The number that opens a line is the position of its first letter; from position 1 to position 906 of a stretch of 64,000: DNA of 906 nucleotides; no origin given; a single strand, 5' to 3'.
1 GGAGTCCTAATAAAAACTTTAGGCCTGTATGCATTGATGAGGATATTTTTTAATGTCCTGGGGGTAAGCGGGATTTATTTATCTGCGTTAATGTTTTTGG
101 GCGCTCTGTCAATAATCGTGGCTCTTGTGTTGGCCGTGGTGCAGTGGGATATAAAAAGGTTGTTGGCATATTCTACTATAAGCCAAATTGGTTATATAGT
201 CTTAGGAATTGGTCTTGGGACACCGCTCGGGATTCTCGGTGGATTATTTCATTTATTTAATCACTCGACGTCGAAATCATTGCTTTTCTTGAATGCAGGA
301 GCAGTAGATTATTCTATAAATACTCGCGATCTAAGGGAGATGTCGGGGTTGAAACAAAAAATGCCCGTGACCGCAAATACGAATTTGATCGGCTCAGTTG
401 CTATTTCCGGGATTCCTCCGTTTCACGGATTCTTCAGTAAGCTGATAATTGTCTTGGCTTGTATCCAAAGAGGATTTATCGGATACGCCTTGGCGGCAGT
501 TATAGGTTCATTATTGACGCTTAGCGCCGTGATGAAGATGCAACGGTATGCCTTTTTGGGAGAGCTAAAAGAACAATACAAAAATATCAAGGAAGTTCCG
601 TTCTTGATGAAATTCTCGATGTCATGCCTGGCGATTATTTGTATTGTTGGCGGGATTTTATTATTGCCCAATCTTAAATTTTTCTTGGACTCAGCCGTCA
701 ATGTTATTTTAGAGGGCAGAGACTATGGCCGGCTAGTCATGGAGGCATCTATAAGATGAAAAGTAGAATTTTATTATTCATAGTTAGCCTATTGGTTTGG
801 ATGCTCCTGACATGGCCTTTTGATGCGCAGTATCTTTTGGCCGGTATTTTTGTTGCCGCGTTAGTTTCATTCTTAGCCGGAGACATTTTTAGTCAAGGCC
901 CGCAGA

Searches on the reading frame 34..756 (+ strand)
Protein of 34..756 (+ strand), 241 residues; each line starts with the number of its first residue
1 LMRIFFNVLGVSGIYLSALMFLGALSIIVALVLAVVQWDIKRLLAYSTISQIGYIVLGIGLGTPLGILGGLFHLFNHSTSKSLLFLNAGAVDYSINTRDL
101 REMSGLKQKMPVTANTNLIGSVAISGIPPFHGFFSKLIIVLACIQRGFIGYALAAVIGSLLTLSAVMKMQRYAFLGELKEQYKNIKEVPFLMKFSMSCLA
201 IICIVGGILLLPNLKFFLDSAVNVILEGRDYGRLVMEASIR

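Call 80: search_protein_families(library=padloc, alignment_id=A5, max_evalue=0.00001)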
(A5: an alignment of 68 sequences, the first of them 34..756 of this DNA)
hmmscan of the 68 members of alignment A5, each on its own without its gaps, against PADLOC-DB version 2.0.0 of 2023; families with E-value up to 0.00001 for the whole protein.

A. member 1, window:34-756:+ (241 aa): 0 families

B. families by the number of members that match (of 68 scanned): 26 families (the first 25 are shown)
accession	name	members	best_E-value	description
PDLC02196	IetA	1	4.5e-36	-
PDLC02373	dCTPase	1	1.4e-34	-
PDLC02195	IetA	1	1e-29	-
PDLC04232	IetA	1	5.5e-27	-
PDLC03877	NsnA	1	6e-19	-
PDLC04231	IetA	1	4.4e-18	-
PDLC03418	REase_II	1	9e-18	Type II restriction enzyme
PDLC03812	RTasRmuC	1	2.6e-17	DRT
PDLC00915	TRIP13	1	6.3e-14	TRIP13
PDLC00758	Effector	1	1.7e-13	Phospholipase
PDLC00755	Effector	1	4.2e-13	Phospholipase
PDLC04027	PD-T4-2_A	1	4.1e-12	-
PDLC00914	TRIP13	1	1.9e-11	TRIP13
PDLC04154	HEC-06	1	5.9e-11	-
PDLC02990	DarG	1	6.2e-11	-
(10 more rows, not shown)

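Call 81: search_protein_families(library=pfam, alignment_id=A5, max_evalue=0.00001)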
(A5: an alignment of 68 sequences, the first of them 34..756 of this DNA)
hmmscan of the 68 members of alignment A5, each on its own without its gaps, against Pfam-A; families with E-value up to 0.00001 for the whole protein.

A. member 1, window:34-756:+ (241 aa): 1 family
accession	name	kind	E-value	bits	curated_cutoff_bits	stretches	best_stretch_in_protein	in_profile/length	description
PF00361.26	Proton_antipo_M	-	7.4e-33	114.4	21.5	1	2-162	133-294/294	NADH:quinone oxidoreductase/Mrp antiporter, TM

B. families by the number of members that match (of 68 scanned): 116 families (the first 25 are shown)
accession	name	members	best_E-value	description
PF12838.12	Fer4_7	3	1.8e-11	4Fe-4S dicluster domain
PF13237.11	Fer4_10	3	1.7e-07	4Fe-4S dicluster domain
PF02508.19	Rnf-Nqr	2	4.5e-65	Rnf-Nqr subunit, membrane protein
PF02769.27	AIRS_C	2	3.6e-52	AIR synthase related protein, C-terminal domain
PF00586.29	AIRS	2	7.8e-49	AIR synthase related protein, N-terminal domain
PF00037.32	Fer4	2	2e-11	4Fe-4S binding domain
PF13187.11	Fer4_9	2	1.4e-08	4Fe-4S dicluster domain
PF14697.11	Fer4_21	2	5.4e-07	4Fe-4S dicluster domain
PF00464.25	SHMT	1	1.6e-171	Serine hydroxymethyltransferase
PF00113.28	Enolase_C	1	5.1e-129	Enolase, C-terminal TIM barrel domain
PF03116.20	NQR2_RnfD_RnfE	1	8e-119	NQR2, RnfD, RnfE family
PF01071.24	GARS_A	1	1.2e-82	Phosphoribosylglycinamide synthetase, ATP-grasp (A) domain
PF00501.34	AMP-binding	1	9.1e-81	AMP-binding enzyme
PF00425.24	Chorismate_bind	1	2e-75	chorismate binding enzyme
PF01137.26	RTC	1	1.4e-69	RNA 3'-terminal phosphate cyclase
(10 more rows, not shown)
